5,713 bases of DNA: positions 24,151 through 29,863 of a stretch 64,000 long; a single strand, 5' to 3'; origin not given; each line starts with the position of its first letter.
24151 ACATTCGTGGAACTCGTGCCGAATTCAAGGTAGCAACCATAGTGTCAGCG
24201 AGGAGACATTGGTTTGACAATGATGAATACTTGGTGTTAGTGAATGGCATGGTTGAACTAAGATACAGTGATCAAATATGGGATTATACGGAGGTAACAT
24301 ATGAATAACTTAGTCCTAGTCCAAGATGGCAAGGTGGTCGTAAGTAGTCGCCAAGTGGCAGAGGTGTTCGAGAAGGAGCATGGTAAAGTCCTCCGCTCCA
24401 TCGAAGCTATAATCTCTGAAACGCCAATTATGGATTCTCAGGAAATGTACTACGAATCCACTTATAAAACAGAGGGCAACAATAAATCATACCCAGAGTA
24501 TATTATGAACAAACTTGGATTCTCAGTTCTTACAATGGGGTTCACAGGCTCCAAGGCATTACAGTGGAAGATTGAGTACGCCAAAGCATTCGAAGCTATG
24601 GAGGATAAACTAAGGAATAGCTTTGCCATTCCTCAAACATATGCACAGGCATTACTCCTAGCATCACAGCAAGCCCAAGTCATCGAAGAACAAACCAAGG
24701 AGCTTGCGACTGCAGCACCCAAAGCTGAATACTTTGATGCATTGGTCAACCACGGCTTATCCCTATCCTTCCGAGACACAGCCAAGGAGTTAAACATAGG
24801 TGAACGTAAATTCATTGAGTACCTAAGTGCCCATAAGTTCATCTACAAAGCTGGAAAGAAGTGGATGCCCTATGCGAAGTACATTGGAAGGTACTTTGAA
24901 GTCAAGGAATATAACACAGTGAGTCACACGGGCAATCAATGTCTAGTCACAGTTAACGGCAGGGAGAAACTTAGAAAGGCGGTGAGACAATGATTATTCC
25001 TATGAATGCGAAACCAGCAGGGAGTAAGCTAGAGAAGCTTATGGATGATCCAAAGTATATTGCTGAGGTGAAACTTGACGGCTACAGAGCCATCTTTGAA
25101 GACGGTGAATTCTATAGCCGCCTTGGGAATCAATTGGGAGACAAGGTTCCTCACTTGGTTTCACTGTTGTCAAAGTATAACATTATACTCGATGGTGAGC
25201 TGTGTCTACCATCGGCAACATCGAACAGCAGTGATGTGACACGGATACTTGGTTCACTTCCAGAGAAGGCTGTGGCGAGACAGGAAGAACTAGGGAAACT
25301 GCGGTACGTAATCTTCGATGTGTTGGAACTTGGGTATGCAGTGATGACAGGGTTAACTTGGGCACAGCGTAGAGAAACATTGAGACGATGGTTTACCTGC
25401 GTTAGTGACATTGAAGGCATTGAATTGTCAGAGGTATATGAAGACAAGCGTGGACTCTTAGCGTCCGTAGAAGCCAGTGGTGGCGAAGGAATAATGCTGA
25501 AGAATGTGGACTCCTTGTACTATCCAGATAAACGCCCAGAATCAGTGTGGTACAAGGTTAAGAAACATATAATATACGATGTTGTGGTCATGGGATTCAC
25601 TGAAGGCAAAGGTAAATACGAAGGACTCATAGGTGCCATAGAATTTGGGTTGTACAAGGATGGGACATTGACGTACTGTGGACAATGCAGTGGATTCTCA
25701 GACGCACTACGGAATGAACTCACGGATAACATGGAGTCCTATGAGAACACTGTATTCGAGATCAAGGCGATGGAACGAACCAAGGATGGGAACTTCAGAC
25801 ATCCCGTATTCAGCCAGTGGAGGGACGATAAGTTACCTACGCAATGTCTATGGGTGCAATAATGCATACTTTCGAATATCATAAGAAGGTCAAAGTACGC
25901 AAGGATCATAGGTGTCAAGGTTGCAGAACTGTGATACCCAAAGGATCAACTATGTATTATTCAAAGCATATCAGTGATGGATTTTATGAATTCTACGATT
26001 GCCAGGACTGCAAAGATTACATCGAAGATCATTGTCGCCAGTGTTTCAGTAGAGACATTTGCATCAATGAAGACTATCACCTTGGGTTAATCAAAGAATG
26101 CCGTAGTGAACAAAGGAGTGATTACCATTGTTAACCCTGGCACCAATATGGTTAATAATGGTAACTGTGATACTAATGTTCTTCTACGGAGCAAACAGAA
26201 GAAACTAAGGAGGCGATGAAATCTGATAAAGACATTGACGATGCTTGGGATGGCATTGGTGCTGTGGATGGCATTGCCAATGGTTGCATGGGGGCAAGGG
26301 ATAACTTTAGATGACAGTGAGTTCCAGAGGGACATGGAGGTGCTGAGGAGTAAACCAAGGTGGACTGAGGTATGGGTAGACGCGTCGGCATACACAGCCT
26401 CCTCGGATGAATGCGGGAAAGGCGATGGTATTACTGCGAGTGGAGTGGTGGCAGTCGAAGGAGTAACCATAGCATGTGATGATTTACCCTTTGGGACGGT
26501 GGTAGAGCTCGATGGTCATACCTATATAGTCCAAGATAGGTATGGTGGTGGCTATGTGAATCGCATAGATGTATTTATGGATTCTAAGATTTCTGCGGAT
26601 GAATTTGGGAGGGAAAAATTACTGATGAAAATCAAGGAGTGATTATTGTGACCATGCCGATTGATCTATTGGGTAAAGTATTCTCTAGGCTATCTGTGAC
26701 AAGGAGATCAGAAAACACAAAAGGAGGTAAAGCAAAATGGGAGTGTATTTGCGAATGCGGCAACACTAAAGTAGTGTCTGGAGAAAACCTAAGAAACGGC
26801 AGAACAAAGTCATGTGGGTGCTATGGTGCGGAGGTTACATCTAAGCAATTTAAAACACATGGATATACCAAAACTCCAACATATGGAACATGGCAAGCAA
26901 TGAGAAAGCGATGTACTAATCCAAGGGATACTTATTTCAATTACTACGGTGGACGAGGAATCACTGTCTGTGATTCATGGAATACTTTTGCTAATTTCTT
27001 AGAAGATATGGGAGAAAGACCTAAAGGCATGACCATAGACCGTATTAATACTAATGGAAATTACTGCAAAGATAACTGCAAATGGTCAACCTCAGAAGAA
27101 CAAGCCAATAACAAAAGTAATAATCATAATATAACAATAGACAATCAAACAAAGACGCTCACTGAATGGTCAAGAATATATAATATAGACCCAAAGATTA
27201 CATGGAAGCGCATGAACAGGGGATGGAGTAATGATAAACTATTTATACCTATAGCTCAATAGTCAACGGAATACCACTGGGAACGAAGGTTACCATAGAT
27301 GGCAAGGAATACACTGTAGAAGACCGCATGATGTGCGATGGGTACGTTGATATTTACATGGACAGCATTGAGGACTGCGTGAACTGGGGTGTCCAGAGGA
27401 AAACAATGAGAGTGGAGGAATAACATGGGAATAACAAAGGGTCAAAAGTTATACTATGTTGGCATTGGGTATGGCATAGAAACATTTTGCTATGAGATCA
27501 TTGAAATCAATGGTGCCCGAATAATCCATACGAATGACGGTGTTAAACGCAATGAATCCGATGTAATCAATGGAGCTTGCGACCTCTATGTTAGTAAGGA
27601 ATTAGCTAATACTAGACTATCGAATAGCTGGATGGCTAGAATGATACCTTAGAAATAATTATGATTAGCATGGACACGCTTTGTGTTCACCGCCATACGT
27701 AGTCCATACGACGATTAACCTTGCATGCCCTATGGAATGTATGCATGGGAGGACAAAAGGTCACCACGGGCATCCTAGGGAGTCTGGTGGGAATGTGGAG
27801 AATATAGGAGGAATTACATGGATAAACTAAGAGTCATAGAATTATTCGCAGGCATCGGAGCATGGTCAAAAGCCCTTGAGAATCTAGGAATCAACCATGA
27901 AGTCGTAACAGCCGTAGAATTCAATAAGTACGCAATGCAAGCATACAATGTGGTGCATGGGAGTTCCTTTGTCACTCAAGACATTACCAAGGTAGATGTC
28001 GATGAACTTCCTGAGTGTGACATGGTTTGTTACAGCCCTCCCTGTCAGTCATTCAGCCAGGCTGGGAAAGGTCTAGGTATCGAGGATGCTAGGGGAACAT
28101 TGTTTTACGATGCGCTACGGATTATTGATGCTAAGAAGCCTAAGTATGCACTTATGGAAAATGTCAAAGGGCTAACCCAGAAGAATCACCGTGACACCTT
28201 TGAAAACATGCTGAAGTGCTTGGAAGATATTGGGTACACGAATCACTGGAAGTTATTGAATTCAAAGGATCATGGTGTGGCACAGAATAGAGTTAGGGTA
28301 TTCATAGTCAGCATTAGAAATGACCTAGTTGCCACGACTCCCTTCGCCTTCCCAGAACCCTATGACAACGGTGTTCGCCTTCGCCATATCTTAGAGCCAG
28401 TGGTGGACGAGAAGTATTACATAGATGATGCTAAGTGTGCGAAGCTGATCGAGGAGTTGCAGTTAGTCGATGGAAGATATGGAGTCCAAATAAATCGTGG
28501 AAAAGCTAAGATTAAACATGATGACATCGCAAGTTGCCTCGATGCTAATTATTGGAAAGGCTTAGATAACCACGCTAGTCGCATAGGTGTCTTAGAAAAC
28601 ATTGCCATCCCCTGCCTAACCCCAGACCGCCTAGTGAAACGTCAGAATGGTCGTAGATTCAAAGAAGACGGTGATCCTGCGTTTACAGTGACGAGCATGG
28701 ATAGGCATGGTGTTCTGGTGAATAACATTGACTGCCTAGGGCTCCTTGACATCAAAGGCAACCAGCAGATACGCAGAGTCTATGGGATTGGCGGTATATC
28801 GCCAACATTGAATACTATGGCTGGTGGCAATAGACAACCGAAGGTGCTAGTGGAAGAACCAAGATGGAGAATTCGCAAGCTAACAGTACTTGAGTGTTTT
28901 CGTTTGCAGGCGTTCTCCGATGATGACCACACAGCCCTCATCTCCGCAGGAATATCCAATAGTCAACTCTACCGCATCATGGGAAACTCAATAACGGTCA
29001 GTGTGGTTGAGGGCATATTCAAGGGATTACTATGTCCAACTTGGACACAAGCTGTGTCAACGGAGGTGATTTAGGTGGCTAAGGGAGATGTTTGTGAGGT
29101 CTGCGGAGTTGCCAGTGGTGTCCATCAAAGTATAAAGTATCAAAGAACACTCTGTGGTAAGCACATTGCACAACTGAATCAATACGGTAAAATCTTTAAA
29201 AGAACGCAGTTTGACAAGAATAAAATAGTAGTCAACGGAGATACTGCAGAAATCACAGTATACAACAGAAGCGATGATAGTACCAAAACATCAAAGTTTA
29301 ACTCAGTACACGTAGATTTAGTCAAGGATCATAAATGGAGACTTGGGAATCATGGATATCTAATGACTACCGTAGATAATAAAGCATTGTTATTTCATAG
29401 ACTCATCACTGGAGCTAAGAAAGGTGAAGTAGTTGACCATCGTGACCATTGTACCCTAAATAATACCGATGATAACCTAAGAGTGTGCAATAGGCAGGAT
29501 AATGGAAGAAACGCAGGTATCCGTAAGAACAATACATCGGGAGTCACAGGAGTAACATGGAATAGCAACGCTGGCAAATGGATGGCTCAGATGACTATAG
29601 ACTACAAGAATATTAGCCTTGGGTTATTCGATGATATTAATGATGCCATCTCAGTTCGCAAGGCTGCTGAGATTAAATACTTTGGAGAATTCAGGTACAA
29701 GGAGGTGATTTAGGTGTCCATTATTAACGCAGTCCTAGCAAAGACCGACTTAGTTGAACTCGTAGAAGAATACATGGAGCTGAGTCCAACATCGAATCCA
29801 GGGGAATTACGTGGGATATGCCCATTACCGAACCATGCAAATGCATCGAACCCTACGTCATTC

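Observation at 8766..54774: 25 copies of a polar ~36-bp motif punctuate the early/middle genome at gene junctions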

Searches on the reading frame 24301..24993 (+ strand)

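Call 81: search_protein_families(library=pfam, max_evalue=0.01, proteins=[window:24301-24993:+])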
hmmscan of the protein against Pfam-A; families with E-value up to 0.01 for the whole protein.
window:24301-24993:+ (230 aa): 2 families
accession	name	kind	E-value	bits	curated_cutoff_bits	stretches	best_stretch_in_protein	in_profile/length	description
PF09669.15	Phage_pRha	-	4e-24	85.4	29.9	1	14-101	1-90/91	Phage regulatory protein Rha (Phage_pRha)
PF03374.19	ANT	-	7.4e-23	81.4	25.3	1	133-227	2-104/108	Phage antirepressor protein KilAC domain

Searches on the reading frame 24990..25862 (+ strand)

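Call 81: search_protein_families(library=pfam, max_evalue=0.01, proteins=[window:24990-25862:+])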
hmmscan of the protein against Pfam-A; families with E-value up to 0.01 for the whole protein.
window:24990-25862:+ (290 aa): 3 families
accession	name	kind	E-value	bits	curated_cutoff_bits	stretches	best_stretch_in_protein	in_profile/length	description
PF01068.26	DNA_ligase_A_M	-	1.3e-22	80.9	26.2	1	4-191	1-204/204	ATP dependent DNA ligase domain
PF04679.21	DNA_ligase_A_C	-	4e-11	43.6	27.5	2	254-281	67-94/94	ATP dependent DNA ligase C terminal region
PF14743.12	DNA_ligase_OB_2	-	1.3e-08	35.1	28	1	205-278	1-66/66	DNA ligase OB-like domain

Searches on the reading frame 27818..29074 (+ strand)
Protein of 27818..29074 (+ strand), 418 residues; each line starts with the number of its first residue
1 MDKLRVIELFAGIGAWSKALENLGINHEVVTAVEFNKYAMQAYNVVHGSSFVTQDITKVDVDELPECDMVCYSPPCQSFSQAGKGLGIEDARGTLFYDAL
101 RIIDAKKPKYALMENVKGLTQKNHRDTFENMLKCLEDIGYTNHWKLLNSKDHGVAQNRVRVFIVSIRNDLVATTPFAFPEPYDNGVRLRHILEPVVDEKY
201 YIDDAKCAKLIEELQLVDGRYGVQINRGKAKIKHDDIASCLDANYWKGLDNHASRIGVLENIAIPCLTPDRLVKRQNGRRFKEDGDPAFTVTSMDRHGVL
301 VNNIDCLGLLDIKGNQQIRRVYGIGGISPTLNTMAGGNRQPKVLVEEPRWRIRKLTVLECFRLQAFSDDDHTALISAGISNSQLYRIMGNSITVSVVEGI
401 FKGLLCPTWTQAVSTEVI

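Call 9: search_protein_families(library=pfam, proteins=[window:27818-29074:+])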
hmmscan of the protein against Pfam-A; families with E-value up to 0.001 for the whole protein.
window:27818-29074:+ (418 aa): 1 family
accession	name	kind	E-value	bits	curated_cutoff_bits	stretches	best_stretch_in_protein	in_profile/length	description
PF00145.23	DNA_methylase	-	9.9e-77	259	22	1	4-403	1-321/324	C-5 cytosine-specific DNA methylase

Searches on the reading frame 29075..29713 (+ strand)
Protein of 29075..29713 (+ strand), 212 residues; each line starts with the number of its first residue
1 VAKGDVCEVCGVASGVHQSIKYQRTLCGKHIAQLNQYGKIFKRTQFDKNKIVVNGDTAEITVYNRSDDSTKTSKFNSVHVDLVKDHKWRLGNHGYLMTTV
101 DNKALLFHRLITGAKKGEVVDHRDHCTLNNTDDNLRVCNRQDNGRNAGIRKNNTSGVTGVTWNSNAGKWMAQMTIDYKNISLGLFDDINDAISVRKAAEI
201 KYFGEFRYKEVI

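Call 81: search_protein_families(library=pfam, max_evalue=0.01, proteins=[window:29075-29713:+])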
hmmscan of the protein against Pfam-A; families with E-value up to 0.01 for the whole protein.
window:29075-29713:+ (212 aa): 2 families
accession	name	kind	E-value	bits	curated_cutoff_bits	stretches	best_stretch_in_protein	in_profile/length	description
PF13392.12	HNH_3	-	4.5e-06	26.6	24.8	1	115-145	11-46/46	HNH endonuclease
PF00847.26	AP2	-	0.00059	20.5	33.3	1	155-191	1-40/54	AP2 domain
